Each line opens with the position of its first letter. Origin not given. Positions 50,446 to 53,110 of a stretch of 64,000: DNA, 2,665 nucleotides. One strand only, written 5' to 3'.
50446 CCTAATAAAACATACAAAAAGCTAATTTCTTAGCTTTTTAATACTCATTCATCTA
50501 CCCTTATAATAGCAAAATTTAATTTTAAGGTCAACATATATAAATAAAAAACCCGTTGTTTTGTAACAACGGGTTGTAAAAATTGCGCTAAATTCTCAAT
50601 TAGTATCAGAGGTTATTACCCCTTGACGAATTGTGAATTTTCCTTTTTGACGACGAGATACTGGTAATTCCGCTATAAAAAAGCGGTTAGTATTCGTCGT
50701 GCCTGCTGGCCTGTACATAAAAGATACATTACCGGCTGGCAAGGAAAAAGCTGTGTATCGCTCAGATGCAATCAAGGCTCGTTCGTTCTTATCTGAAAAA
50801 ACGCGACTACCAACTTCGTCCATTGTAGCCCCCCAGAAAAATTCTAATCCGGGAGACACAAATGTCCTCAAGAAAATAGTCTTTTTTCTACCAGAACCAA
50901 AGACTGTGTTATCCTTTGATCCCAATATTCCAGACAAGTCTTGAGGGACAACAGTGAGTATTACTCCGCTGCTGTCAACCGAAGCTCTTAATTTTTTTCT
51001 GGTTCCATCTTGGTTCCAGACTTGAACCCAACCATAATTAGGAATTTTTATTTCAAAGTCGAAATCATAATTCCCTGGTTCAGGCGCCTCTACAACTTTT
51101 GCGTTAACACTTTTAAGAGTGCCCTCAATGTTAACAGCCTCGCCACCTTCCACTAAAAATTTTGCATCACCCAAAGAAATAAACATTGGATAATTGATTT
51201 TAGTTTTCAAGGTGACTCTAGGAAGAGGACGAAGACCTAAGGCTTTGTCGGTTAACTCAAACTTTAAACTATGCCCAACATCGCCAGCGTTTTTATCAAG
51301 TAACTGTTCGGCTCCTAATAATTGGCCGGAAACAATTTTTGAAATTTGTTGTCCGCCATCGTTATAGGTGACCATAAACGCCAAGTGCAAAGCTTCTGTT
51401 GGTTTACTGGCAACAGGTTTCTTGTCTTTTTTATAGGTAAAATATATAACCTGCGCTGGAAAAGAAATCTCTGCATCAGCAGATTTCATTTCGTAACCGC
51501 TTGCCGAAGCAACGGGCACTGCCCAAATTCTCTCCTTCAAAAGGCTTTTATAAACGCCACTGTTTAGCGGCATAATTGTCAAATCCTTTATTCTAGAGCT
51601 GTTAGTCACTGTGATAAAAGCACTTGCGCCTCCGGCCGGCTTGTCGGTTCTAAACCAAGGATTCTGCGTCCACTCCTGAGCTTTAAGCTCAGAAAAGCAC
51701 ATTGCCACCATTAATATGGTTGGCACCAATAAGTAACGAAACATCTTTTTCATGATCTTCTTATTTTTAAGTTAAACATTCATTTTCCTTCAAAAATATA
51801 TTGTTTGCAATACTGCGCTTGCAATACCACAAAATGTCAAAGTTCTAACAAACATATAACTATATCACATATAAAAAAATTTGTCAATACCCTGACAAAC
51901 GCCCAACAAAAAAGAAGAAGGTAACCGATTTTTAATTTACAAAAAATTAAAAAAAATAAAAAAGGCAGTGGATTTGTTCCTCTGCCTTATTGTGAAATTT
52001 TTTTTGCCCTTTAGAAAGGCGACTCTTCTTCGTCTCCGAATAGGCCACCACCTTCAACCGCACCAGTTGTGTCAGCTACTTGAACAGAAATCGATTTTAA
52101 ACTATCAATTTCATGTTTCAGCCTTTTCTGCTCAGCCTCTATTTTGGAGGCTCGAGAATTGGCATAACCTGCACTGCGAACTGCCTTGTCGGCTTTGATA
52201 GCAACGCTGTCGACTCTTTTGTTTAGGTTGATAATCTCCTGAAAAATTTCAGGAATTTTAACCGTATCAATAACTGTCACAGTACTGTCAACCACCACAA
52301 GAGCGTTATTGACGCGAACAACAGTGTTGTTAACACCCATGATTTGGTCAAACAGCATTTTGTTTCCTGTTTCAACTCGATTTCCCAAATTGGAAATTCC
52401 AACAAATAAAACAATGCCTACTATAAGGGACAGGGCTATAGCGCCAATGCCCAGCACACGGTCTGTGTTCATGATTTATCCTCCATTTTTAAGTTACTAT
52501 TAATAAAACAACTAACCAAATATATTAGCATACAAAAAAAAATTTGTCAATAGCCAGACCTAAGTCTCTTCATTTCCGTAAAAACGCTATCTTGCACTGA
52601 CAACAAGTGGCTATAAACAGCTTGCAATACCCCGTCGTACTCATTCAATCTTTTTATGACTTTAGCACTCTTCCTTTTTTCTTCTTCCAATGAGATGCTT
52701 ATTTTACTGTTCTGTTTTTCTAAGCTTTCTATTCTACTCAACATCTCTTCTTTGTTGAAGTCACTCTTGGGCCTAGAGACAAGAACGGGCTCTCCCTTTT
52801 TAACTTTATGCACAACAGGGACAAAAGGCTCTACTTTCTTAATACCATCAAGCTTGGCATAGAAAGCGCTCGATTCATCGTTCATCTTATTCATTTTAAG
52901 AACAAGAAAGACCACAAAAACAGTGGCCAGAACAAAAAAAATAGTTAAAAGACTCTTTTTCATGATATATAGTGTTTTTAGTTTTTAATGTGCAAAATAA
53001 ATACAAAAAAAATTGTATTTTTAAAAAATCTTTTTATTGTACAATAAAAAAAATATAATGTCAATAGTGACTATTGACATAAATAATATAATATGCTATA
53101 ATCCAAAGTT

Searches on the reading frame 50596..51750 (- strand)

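Call 21: search_protein_families(library=pfam, proteins=[window:50596-51750:-], max_evalue=0.1)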
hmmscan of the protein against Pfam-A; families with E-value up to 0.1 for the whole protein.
window:50596-51750:- (384 aa): 1 family
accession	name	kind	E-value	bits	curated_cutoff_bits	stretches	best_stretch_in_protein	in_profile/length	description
PF13752.12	DUF4165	-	0.022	15.2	25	0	248-285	39-76/121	Domain of unknown function (DUF4165)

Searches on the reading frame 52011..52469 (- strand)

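Call 21: search_protein_families(library=pfam, proteins=[window:52011-52469:-], max_evalue=0.1)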
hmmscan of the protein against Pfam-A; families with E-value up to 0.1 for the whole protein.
window:52011-52469:- (152 aa): 2 families
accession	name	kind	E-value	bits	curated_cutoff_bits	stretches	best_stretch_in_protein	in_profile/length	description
PF13863.11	DUF4200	-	0.0024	18.6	29.7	1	76-132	44-100/119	Domain of unknown function (DUF4200)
PF14739.11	DUF4472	-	0.068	14.2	26.6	1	77-131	35-89/107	Domain of unknown function (DUF4472)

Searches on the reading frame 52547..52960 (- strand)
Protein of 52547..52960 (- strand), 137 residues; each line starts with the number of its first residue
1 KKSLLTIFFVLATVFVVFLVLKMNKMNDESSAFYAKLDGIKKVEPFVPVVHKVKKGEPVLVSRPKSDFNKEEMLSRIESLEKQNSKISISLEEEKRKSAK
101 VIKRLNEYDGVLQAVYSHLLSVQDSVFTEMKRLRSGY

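Call 21: search_protein_families(library=pfam, proteins=[window:52547-52960:-], max_evalue=0.1)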
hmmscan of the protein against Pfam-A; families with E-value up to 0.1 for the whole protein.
window:52547-52960:- (137 aa): 6 families
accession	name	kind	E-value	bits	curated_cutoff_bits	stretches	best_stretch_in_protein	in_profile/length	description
PF10506.14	USHBP1_PDZ-bd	-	0.0044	17.6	24.5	1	75-108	4-37/65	Harmonin-binding protein USHBP1, PDZ-binding domain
PF15835.10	DUF4715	-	0.023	15.2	27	1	61-110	58-108/139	Domain of unknown function (DUF4715)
PF11221.13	Med21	-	0.024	15.4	37.3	1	64-107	94-137/144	Subunit 21 of Mediator complex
PF11932.13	DUF3450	-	0.052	13.3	32.6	1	67-122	118-172/241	Protein of unknown function (DUF3450)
PF02183.23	HALZ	-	0.06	14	28.1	0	110-135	8-33/43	Homeobox associated leucine zipper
PF25771.1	CC_CEP152-bind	-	0.099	12.6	21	0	91-107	4-20/36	CEP63/DEUP1, CEP152 binding coiled coil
